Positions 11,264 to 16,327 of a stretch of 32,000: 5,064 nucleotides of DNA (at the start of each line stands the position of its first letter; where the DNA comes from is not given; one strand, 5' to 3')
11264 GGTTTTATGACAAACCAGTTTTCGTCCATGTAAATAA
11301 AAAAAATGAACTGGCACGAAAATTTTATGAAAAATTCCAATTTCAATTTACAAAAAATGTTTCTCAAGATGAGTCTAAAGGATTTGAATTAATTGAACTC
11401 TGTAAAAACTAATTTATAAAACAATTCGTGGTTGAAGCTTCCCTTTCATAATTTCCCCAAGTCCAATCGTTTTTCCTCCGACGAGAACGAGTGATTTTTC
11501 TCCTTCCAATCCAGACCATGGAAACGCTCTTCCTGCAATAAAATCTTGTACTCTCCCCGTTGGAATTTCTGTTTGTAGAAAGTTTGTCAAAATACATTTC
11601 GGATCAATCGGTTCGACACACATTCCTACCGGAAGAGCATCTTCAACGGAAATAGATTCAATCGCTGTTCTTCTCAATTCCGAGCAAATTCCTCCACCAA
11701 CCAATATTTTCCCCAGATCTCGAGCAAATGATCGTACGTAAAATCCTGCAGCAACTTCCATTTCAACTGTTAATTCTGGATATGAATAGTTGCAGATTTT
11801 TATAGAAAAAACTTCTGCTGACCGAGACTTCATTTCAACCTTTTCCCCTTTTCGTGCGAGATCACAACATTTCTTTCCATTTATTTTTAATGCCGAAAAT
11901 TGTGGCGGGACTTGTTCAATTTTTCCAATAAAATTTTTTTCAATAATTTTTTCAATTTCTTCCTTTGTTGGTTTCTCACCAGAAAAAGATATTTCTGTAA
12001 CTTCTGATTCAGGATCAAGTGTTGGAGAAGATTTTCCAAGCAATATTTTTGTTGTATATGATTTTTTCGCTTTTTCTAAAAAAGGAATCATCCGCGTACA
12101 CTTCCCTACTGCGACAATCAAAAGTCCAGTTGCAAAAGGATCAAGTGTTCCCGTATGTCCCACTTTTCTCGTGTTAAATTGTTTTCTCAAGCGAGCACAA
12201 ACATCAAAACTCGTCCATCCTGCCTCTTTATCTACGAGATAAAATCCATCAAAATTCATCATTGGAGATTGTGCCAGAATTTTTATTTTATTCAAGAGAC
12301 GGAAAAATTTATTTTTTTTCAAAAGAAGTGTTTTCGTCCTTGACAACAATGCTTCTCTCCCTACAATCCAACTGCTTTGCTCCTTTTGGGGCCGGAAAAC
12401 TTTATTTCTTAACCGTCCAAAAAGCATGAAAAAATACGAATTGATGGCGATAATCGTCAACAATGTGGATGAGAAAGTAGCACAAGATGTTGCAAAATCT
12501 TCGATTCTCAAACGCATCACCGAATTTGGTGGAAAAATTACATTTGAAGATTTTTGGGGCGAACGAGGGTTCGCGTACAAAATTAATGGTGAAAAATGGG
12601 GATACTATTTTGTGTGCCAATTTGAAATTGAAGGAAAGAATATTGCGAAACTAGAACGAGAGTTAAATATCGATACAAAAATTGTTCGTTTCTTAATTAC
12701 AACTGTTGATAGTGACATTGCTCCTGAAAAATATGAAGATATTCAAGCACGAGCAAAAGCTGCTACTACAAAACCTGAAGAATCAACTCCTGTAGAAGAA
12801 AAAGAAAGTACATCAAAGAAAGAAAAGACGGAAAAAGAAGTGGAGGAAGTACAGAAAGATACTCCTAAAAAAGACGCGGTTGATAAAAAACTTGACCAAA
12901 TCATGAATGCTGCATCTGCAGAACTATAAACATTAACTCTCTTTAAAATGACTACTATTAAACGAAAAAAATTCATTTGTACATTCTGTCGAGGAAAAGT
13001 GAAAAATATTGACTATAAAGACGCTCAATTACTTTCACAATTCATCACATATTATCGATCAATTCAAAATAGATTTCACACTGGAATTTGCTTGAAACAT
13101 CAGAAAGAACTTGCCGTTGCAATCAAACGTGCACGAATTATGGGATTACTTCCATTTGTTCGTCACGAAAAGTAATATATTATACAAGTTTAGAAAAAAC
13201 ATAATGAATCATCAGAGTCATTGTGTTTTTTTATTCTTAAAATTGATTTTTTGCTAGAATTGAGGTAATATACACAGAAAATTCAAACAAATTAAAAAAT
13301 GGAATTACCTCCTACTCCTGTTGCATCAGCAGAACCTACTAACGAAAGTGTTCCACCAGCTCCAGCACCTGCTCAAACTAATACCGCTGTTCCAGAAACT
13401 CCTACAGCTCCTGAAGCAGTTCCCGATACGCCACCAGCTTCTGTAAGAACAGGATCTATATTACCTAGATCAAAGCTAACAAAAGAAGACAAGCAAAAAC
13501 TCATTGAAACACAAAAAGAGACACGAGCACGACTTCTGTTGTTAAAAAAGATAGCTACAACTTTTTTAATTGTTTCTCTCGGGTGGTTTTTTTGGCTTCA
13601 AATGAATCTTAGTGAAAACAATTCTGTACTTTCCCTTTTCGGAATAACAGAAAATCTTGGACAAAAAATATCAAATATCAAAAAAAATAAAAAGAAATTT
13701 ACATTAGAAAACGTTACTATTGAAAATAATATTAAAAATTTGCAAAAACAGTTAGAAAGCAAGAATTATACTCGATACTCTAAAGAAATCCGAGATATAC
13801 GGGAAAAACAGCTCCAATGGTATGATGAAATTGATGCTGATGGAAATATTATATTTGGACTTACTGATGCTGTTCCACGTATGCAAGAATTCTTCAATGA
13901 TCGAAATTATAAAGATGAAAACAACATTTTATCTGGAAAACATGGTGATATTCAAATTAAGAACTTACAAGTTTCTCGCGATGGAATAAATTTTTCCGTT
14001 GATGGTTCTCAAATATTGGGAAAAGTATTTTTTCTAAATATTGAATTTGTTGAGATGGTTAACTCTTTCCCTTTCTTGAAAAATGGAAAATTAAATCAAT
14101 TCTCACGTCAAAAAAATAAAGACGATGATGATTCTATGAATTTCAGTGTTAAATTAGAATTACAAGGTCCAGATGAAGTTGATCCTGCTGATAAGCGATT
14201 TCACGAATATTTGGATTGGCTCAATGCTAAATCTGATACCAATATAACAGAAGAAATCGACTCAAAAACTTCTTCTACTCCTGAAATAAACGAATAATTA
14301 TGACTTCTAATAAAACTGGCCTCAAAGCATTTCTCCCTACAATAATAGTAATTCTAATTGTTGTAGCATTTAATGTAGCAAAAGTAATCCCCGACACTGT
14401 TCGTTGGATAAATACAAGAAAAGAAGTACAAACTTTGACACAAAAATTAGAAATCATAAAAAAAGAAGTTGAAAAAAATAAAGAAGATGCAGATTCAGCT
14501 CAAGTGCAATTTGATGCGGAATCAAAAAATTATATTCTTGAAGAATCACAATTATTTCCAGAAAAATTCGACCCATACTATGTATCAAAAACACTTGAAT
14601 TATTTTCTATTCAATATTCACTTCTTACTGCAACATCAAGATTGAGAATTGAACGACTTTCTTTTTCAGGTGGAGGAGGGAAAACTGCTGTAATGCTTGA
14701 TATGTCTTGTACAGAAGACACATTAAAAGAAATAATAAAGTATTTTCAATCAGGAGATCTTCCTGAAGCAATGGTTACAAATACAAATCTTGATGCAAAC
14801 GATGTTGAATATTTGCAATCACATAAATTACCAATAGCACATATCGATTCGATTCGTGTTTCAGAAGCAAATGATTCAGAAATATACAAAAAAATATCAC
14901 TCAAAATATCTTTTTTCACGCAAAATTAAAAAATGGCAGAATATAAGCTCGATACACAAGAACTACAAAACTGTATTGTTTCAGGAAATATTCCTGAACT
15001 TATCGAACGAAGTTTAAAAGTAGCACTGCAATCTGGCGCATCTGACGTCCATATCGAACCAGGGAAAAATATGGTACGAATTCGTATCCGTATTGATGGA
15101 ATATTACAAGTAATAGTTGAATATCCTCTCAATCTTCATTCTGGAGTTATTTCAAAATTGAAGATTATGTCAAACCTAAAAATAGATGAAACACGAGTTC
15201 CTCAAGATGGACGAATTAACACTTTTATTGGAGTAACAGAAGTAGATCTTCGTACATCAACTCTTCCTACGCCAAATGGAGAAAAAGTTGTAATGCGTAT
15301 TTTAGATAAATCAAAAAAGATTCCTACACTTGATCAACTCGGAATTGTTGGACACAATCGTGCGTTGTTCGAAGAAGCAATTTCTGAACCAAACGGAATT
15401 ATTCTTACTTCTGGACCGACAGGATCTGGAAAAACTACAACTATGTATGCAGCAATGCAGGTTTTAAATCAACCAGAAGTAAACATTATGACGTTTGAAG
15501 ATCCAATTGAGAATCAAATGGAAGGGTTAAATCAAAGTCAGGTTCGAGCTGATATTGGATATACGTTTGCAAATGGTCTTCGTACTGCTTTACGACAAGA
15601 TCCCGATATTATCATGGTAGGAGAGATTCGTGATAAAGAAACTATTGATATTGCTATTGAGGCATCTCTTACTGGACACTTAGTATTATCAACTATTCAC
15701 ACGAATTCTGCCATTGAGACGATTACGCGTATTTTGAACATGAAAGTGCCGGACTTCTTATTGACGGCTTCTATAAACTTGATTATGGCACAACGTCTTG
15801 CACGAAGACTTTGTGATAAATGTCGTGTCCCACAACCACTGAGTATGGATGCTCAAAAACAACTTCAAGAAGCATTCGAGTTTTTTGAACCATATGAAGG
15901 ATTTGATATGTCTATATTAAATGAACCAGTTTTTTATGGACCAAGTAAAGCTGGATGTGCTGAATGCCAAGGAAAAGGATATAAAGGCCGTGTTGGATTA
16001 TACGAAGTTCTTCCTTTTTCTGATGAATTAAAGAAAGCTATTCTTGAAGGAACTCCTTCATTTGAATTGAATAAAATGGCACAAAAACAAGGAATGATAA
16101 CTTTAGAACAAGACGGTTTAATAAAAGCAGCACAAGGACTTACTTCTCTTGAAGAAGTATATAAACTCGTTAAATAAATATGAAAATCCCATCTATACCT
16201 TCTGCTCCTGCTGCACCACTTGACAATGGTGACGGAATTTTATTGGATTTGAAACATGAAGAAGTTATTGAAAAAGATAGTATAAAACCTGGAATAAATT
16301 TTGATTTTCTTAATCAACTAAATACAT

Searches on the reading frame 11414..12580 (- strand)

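Call 109: search_protein_families(library=pfam, proteins=[window:11414-12580:-], max_evalue=0.0001)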
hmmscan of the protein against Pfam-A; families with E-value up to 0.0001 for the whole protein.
window:11414-12580:- (388 aa): 1 family
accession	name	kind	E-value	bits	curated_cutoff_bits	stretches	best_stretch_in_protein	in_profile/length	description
PF01509.24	TruB_N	-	7e-47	160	27.3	1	132-282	1-149/149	TruB family pseudouridylate synthase (N terminal domain)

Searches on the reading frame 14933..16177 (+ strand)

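Call 109: search_protein_families(library=pfam, proteins=[window:14933-16177:+], max_evalue=0.0001)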
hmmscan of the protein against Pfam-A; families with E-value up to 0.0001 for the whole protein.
window:14933-16177:+ (414 aa): 1 family
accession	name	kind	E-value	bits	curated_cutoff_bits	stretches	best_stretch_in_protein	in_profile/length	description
PF00437.27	T2SSE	-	7.9e-126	420.1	24.9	1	18-410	6-369/370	Type II/IV secretion system protein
